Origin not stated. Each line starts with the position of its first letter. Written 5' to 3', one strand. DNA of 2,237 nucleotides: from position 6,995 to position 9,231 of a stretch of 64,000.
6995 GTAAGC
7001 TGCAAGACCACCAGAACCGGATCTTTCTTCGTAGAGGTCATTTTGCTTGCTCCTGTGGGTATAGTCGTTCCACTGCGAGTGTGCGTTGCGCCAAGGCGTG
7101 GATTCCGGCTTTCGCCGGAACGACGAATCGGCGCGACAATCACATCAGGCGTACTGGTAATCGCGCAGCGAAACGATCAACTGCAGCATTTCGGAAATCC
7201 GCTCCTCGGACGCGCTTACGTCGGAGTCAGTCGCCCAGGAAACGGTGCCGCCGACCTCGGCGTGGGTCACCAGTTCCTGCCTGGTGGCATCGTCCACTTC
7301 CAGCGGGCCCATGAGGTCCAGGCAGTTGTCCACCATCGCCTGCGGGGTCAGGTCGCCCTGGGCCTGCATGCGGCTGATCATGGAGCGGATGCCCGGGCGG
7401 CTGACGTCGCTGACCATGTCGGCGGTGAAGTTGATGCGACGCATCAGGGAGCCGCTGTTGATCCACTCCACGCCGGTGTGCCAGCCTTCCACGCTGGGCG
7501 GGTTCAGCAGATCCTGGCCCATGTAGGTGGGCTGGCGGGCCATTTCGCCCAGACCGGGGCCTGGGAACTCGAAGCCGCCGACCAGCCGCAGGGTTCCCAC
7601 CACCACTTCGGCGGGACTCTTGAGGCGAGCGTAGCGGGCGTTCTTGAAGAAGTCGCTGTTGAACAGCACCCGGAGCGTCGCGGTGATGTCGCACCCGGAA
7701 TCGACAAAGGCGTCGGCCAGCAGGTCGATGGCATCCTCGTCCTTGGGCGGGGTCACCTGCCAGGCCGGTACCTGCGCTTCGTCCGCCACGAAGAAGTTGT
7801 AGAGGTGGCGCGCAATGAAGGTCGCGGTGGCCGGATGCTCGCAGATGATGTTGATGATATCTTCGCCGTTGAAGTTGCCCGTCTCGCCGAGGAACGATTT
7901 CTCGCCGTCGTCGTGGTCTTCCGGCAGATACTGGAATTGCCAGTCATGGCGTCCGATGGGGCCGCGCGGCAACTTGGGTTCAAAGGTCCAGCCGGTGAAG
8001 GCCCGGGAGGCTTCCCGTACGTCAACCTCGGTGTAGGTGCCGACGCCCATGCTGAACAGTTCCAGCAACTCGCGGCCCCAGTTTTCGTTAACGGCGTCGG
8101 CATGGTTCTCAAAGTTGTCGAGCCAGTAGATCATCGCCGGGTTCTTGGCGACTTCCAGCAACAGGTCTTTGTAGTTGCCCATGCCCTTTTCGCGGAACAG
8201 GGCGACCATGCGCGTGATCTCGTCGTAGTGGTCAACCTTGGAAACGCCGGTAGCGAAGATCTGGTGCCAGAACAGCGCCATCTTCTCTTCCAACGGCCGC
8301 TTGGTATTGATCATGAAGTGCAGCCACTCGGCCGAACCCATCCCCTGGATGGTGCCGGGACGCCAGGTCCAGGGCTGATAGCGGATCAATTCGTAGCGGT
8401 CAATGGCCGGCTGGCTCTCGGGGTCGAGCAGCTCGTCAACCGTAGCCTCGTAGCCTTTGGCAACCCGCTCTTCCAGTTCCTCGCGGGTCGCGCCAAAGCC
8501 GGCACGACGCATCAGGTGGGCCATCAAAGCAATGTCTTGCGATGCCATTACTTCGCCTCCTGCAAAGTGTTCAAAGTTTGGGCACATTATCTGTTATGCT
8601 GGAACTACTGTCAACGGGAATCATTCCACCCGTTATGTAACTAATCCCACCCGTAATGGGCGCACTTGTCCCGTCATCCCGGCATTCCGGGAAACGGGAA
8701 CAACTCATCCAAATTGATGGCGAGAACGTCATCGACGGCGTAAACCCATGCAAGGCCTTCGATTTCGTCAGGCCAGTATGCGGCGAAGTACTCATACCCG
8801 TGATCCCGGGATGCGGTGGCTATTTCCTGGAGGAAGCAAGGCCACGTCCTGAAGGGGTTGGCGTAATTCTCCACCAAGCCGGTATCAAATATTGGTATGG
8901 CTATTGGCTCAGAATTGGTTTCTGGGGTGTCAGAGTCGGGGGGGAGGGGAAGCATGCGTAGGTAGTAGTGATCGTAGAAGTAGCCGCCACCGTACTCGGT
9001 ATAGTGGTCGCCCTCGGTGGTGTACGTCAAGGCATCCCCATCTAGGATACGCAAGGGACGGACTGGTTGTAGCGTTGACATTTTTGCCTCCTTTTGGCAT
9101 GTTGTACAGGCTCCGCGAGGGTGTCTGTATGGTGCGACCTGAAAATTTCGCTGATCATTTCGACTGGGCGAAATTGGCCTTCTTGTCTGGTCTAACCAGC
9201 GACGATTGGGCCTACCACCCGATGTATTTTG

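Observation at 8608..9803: Transposon-like 1.18-kb cassette with 36-nt terminal IRs, 8-bp target duplication and two unknown divergent genes but no transposase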

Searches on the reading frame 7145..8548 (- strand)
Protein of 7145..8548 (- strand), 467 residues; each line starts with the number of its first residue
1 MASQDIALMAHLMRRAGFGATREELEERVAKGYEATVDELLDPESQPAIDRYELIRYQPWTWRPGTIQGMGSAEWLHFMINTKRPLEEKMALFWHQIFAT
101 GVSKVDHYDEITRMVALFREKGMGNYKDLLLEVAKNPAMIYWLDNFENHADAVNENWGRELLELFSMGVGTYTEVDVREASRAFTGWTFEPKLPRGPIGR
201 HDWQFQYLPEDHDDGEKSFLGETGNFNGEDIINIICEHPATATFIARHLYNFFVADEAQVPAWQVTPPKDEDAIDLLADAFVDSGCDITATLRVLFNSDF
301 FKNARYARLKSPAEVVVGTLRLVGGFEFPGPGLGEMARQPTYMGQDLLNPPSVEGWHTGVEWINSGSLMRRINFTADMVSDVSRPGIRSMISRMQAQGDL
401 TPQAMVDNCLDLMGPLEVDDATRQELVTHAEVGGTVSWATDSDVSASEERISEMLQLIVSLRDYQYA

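Call 23: find_encoding_contigs(protein=window:7145-8548:-, flank=4000, max_places=10)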
Protein window:7145-8548:- (467 aa): 5 contigs read that carry it; 3 places shown.
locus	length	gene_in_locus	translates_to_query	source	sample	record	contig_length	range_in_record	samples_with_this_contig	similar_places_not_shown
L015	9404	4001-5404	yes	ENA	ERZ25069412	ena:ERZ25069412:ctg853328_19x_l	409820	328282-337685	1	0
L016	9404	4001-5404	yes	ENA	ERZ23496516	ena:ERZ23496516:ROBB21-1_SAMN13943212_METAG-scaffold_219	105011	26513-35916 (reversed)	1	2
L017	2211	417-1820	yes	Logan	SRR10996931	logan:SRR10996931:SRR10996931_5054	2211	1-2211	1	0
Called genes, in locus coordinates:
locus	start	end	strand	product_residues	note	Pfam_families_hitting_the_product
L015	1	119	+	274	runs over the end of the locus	PF13292:DXP_synthase_N, PF00456:Transketolase_N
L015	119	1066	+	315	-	PF02779:Transket_pyr, PF22613:Transketolase_C_1 (faint), PF02780:Transketolase_C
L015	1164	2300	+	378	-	PF00285:Citrate_synt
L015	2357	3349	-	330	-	-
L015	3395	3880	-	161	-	-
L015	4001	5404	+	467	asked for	PF08811:DUF1800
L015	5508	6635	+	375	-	PF07394:DUF1501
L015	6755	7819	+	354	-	PF08450:SGL (faint), PF13449:Phytase-like (faint), PF24684:Vgb_lyase (weak), PF06739:SBBP (faint), PF17170:DUF5128 (faint), PF01436:NHL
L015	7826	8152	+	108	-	-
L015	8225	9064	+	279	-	PF00106:adh_short, PF13561:adh_short_C2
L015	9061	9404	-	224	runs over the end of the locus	-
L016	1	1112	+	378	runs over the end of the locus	PF00285:Citrate_synt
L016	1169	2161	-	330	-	-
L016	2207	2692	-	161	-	-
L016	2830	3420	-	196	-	-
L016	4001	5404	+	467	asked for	PF08811:DUF1800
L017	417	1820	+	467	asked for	PF08811:DUF1800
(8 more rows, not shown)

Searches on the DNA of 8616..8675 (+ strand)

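Call 76: search_dna_similar(query=window:8616-8675:+, collection=plasmids, mode=distant, max_evalue=10)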
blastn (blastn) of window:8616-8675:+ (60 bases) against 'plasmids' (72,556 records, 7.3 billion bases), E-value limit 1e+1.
No match.
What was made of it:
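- On Mobile insertion cassette (non-autonomous transposon with passenger genes): There is no match in plasmids (call 76).
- Tried and rejected: The 60-nt left end has no match in plasmids (call 76).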

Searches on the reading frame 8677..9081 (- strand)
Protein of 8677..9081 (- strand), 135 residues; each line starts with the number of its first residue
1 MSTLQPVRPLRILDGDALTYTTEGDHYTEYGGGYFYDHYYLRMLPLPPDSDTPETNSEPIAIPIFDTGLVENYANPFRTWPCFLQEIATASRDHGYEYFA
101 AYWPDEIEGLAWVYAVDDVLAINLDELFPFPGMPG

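Call 8: search_protein_families(library=pfam, proteins=[window:8677-9081:-], max_evalue=1)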
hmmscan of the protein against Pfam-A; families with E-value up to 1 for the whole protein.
window:8677-9081:- (135 aa): 0 families

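Call 9: search_protein_families(library=ncbifam, proteins=[window:8677-9081:-], max_evalue=1)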
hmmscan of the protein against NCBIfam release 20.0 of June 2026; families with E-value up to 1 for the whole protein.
window:8677-9081:- (135 aa): 0 families

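Call 10: search_protein_families(library=padloc, proteins=[window:8677-9081:-], max_evalue=1)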
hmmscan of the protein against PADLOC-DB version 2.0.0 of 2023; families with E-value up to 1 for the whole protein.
window:8677-9081:- (135 aa): 0 families

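Call 12: find_homologous_proteins(query=window:8677-9081:-)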
Query window:8677-9081:- (135 aa): 1 proteins with E <= 0.001 among 8 candidates.
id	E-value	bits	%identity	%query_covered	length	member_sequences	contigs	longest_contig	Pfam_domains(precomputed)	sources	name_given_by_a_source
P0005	4.7e-77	275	99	87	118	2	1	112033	-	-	-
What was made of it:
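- On Toxin-antitoxin or defence two-gene module: ORF A has no relative (call 12).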

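Call 58: search_protein_families(library=phrogs, proteins=[window:8677-9081:-], max_evalue=1)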
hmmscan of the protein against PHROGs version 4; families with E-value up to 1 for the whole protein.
window:8677-9081:- (135 aa): 0 families
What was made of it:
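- There are no PADLOC or PHROGs hits (calls 10, 58).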

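Call 59: search_solved_structures(query=window:8677-9081:-, max_evalue=10)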
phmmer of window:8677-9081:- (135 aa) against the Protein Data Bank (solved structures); distinct sequences matched with E-value up to 10: 0.

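Call 75: search_dna_similar(query=window:8677-9081:-, collection=plasmids, mode=protein, max_evalue=0.1)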
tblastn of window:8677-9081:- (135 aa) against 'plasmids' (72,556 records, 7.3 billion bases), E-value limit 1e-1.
No match.
